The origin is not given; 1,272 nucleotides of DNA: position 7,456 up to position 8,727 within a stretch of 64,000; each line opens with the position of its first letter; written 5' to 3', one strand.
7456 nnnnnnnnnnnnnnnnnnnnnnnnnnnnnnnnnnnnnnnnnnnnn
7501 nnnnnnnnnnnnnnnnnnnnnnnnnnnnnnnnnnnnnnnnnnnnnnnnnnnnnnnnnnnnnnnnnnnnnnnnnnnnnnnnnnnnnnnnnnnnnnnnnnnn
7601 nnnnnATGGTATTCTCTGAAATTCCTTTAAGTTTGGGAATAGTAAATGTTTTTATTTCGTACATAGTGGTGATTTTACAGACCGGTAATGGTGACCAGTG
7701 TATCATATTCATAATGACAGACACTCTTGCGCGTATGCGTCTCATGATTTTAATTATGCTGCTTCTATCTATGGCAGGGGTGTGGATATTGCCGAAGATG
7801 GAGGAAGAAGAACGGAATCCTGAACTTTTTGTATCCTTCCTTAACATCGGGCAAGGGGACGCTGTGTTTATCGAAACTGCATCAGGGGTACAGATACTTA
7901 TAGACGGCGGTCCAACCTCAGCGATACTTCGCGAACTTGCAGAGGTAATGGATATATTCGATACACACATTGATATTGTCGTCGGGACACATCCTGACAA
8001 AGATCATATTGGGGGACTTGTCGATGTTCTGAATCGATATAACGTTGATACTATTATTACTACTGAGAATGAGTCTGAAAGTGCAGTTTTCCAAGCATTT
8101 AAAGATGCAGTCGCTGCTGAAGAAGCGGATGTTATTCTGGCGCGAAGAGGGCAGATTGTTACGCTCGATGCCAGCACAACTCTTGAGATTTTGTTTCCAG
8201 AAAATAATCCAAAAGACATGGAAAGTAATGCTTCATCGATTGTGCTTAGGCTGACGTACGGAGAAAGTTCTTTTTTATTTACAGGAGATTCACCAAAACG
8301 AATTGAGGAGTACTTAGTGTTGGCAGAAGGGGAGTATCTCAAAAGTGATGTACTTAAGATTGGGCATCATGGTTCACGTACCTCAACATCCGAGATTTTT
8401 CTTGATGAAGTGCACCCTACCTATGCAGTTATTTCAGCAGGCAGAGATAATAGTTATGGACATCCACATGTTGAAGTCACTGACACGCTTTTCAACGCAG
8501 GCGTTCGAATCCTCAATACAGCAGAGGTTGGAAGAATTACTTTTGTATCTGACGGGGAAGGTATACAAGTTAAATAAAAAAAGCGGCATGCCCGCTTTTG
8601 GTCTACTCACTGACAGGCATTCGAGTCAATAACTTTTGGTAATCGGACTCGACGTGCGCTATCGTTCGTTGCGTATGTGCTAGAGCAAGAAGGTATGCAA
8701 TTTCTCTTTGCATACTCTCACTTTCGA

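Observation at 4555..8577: ComEC encoded as two separate genes, with sodA on the opposite strand between them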

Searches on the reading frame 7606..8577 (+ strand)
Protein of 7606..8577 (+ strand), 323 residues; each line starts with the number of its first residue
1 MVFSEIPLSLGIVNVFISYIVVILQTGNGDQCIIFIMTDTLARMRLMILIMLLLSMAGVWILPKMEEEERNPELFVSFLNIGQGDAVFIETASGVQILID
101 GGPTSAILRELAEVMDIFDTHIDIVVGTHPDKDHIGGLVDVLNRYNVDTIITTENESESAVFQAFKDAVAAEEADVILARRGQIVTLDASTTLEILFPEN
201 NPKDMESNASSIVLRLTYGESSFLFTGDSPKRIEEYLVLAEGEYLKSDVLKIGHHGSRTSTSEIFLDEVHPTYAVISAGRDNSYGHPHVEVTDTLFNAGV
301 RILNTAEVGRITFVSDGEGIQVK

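Call 3: search_protein_families(library=pfam, proteins=[window:7606-8577:+], max_evalue=0.01)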
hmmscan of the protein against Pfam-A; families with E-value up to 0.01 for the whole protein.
window:7606-8577:+ (323 aa): 3 families
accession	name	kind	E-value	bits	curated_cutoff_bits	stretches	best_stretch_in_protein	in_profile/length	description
PF00753.33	Lactamase_B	-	1.3e-12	48.6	22.7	1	82-279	4-195/196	Metallo-beta-lactamase superfamily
PF12706.13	Lactamase_B_2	-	6.8e-05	23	27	1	97-230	3-144/200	Beta-lactamase superfamily domain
PF19583.5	ODP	-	0.0099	16.2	27.2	0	92-195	10-109/194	ODP family beta lactamase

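Call 4: search_protein_families(library=ncbifam, proteins=[window:7606-8577:+], max_evalue=0.01)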
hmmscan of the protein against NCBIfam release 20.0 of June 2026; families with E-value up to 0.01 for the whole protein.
window:7606-8577:+ (323 aa): 8 families
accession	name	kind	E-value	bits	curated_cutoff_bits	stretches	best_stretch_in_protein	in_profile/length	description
TIGR00361.1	ComEC_Rec2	equivalog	1.2e-37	129.4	190.05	1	71-309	438-663/663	DNA internalization-related competence protein ComEC/Rec2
NF008580.0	PRK11539.1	equivalog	1.3e-26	93.3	969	1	56-322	485-735/758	ComEC family protein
NF049846.1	blaAHM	exception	1.9e-26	92.7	590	1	67-322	56-302/304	AHM family subclass B3-like metallo-beta-lactamase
NF041809.1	Avs1a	equivalog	3.5e-20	72.1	420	2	163-292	211-338/387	AVAST type 1 anti-phage system MBL fold metallo-hydrolase Avs1a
NF058524.1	6A-MBL_enzyme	equivalog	1.7e-10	40.6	220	2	80-143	3-78/346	anti-phage 6A-MBL system MBL-fold protein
NF012229.1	bla_class_B_core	domain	0.00044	20.4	100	1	93-181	23-110/139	metallo-beta-lactamase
TIGR03413.1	GSH_gloB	equivalog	0.00092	18.7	200.8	1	93-191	19-108/248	hydroxyacylglutathione hydrolase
NF002553.0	PRK02113.1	equivalog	0.0059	16.1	386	1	87-142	38-87/252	MBL fold metallo-hydrolase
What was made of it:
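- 7714..8577 (+): comEC-C: the nuclease subunit. An N-terminal signal-anchor helix (equivalent to ComEC TM11) is followed by a ComEC-type MBL domain. TIGR00361 profile positions 438-663 of 663, E 1.2e-37 (call 4).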

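Call 6: find_homologous_proteins(query=window:7714-8577:+, max_evalue=0.00001)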
Query window:7714-8577:+ (287 aa): 7413 proteins with E <= 0.00001 among 8000 candidates; the best 120 are listed.
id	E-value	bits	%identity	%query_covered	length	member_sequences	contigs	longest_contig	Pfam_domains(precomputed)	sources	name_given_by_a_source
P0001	1.2e-181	620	100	100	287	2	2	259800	PF00753.34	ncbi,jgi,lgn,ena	-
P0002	1.4e-112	393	63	99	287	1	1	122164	PF00753.34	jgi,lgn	jgi:beta-lactamase superfamily II metal-dependent hydrolase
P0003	9.0e-112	391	62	100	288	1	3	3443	PF00753.34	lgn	-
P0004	1.4e-111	390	64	100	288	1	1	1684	PF00753.34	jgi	jgi:competence protein ComEC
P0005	1.5e-111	390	61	100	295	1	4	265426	PF00753.34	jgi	jgi:competence protein ComEC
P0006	1.5e-111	390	63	100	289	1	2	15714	PF00753.34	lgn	-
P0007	1.5e-111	390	65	99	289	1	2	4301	PF00753.34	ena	-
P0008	2.8e-111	389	63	98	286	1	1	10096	PF12706.14,PF00753.34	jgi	-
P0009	5.6e-111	388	62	98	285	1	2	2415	PF00753.34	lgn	-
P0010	9.7e-111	387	62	100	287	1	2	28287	PF00753.34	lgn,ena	-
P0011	1.3e-110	387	64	100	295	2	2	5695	PF00753.34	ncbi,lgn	ncbi:MAG: competence protein ComEC [Candidatus Azotimanducaceae bacterium]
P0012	1.8e-110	386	62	100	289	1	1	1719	PF12706.14,PF00753.34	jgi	jgi:competence protein ComEC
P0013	2.2e-110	386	62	98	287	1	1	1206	PF12706.14,PF00753.34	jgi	jgi:competence protein ComEC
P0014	3.5e-110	386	62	100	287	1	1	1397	PF00753.34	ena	-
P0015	4.6e-110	385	62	98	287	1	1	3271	PF12706.14,PF00753.34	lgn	-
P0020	2.5e-109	383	62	98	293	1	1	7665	PF00753.34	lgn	-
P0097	3.2e-103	363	60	98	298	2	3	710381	PF00753.34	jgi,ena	-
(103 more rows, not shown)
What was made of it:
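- More than 100 homologues of the MBL half are 269-324 aa (call 6).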

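Call 7: find_encoding_contigs(protein=P0001, flank=6000, max_places=3)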
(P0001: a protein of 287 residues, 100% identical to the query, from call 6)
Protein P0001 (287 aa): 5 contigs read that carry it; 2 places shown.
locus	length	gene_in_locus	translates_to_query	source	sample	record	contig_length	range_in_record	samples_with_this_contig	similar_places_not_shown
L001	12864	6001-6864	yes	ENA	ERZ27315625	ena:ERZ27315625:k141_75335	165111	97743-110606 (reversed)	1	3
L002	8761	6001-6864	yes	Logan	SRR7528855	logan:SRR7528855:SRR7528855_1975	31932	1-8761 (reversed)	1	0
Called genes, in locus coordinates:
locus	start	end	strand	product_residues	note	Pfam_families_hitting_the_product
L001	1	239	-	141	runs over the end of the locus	PF11969:DcpS_C (weak), PF01230:HIT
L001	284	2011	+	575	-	PF01368:DHH, PF02272:DHHA1, PF17768:RecJ_OB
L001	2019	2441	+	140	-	PF13456:RVT_3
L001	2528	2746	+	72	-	PF04325:DUF465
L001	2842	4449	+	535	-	PF13567:DUF4131, PF03772:Competence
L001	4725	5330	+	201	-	PF06790:UPF0259, PF10110:GPDPase_memb (weak)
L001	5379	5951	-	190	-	PF02777:Sod_Fe_C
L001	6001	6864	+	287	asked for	PF00753:Lactamase_B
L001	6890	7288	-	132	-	-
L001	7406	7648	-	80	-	PF00830:Ribosomal_L28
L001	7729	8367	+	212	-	PF02163:Peptidase_M50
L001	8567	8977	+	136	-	PF00164:Ribosom_S12_S23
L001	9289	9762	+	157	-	PF00177:Ribosomal_S7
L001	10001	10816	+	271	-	-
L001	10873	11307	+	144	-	PF13671:AAA_33 (weak), PF01202:SKI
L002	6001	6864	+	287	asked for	PF00753:Lactamase_B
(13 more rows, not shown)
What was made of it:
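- Checked: The same 12.9-kb region with the same gene calls occurs in independent assemblies (ENA ERZ27315625, Logan SRR7528855, 5 contigs in all; call 7).
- Independent assemblies are identical (call 7).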

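Call 8: find_encoding_contigs(protein=P0002, flank=8000, max_places=2)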
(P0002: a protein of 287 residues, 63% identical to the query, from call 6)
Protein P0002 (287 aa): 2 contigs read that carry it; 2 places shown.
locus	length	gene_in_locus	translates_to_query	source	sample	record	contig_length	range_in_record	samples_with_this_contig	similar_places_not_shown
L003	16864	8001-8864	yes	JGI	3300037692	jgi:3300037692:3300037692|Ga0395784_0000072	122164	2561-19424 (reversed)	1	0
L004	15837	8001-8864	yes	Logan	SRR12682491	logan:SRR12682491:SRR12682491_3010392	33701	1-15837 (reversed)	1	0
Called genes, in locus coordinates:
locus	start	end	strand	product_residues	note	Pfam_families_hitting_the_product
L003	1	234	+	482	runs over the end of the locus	-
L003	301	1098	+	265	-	PF00121:TIM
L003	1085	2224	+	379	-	PF00162:PGK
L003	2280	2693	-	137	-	PF11969:DcpS_C, PF01230:HIT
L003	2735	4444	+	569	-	PF01368:DHH, PF02272:DHHA1, PF17768:RecJ_OB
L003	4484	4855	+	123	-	-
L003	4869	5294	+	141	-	PF00075:RNase_H, PF13456:RVT_3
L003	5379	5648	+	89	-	-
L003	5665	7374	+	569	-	PF13567:DUF4131, PF03772:Competence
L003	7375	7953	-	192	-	PF00081:Sod_Fe_N (faint), PF02777:Sod_Fe_C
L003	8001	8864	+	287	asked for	PF00753:Lactamase_B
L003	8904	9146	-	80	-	PF00830:Ribosomal_L28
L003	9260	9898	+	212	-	PF02163:Peptidase_M50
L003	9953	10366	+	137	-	PF00164:Ribosom_S12_S23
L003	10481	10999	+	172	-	PF00177:Ribosomal_S7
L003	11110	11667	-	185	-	PF13207:AAA_17, PF13238:AAA_18, PF13671:AAA_33 (weak)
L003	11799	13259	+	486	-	PF00005:ABC_tran, PF13555:AAA_29 (faint), PF02463:SMC_N (faint), PF03193:RsgA_GTPase (faint), PF05729:NACHT (faint), PF13401:AAA_22 (faint), PF13304:AAA_21 (weak), PF00005:ABC_tran, +2 more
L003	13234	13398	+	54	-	-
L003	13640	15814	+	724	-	PF00009:GTP_EFTU, PF03144:GTP_EFTU_D2, PF22042:EF-G_D2, PF14492:EFG_III, PF16658:RF3_C (weak), PF03764:EFG_IV, PF00679:EFG_C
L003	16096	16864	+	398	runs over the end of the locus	PF00009:GTP_EFTU, PF03144:GTP_EFTU_D2, PF03143:GTP_EFTU_D3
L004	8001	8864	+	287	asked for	PF00753:Lactamase_B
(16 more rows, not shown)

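Call 9: find_encoding_contigs(protein=P0097, flank=8000, max_places=2)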
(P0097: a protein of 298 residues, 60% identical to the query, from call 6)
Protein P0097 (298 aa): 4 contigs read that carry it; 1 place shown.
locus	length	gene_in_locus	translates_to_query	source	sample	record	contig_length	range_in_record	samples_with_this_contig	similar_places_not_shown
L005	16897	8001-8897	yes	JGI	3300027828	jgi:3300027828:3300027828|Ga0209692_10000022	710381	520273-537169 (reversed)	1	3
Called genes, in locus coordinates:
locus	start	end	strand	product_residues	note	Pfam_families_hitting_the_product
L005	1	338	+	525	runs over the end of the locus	-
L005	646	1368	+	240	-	PF00121:TIM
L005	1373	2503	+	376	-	PF00162:PGK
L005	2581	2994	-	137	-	PF11969:DcpS_C, PF01230:HIT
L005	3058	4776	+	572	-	PF01368:DHH, PF02272:DHHA1 (weak), PF17768:RecJ_OB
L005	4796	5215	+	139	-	PF00075:RNase_H, PF13456:RVT_3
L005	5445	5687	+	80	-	-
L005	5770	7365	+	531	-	PF13567:DUF4131, PF03772:Competence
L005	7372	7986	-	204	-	PF00081:Sod_Fe_N (weak), PF02777:Sod_Fe_C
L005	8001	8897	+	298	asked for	PF00753:Lactamase_B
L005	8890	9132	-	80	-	PF00830:Ribosomal_L28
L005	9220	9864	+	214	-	PF02163:Peptidase_M50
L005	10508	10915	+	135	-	PF00164:Ribosom_S12_S23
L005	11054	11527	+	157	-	PF00177:Ribosomal_S7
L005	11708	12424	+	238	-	-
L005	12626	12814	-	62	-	-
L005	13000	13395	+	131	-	-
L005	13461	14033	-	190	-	PF02224:Cytidylate_kin (faint), PF13207:AAA_17, PF13238:AAA_18, PF13671:AAA_33 (weak)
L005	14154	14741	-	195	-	-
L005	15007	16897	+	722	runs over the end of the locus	PF00009:GTP_EFTU, PF03144:GTP_EFTU_D2, PF22042:EF-G_D2, PF14492:EFG_III, PF16658:RF3_C, PF03764:EFG_IV, PF00679:EFG_C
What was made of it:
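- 7665..7713 (.): 49-bp divergent intergenic region between the SOD and MBL start codons. It must hold, or be flanked by, both promoters. The equivalent spacers in L003 and L005 are 47 and 14 bp (calls 8, 9).
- The same order, channel gene then SOD on the minus strand then MBL, is found at about 60% protein identity in L003 and L005 (calls 8, 9) and in 18 of 80 GTDB loci.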

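Call 19: search_solved_structures(query=window:7714-8577:+, max_evalue=0.001, show_alignments=2)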
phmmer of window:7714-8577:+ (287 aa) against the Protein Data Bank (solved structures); distinct sequences matched with E-value up to 0.001: 6.
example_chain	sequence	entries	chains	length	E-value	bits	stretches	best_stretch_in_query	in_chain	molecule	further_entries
9ic4_A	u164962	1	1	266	5.9e-34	120.8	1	37-286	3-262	Competence protein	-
30bt_A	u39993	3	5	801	1e-33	120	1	10-286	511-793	Beta-lactamase-like domain | ComEC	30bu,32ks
9vc6_A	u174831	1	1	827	4.6e-23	85.1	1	86-274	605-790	Competence protein ComEC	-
9vc9_A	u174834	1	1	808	2.8e-14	56.3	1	171-276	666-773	Dna internalization-related competence protein rec2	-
9vcb_A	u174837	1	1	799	2.1e-10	43.6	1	156-279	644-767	DNA internalization-related competence protein ComEC/Rec2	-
9vcf_A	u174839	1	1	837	2.3e-10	43.4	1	156-279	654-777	DNA internalization-related competence protein ComEC/Rec2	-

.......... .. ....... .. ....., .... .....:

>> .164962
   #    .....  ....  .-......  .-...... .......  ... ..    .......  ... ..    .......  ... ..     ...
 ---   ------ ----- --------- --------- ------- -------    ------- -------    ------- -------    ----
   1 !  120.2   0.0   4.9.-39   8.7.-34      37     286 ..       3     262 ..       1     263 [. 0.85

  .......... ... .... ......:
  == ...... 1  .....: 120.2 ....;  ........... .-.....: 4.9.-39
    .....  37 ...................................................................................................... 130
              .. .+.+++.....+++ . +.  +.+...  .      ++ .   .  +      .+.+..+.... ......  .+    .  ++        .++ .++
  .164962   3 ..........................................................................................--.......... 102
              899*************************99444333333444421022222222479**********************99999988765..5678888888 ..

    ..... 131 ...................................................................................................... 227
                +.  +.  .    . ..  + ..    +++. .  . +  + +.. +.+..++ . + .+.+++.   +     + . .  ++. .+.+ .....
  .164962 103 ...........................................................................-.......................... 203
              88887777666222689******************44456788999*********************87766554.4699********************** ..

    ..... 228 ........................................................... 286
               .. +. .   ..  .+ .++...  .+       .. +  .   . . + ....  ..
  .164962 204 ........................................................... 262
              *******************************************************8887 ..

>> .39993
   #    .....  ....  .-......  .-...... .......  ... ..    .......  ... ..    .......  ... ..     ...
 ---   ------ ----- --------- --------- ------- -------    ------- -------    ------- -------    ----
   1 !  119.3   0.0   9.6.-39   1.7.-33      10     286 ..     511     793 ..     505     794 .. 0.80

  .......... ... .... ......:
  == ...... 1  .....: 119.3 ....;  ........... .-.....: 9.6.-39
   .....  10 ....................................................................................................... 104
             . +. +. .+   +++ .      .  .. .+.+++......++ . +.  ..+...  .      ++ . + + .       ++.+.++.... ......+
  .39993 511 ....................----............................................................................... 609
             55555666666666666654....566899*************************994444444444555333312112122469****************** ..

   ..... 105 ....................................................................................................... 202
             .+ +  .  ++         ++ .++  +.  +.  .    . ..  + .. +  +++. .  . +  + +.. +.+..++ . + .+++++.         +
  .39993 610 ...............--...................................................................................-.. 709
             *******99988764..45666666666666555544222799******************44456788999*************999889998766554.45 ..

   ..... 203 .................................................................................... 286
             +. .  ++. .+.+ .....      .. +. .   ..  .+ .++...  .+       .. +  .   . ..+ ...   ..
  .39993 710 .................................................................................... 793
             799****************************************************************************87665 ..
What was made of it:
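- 7714..8577 (+): 9ic4 at E 5.9e-34, and 30bt_A residues 511-793 including the TM helix (call 19).
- On ComEC/Rec2 (DNA internalisation channel): It aligns to TM11 of 30bt (call 19).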
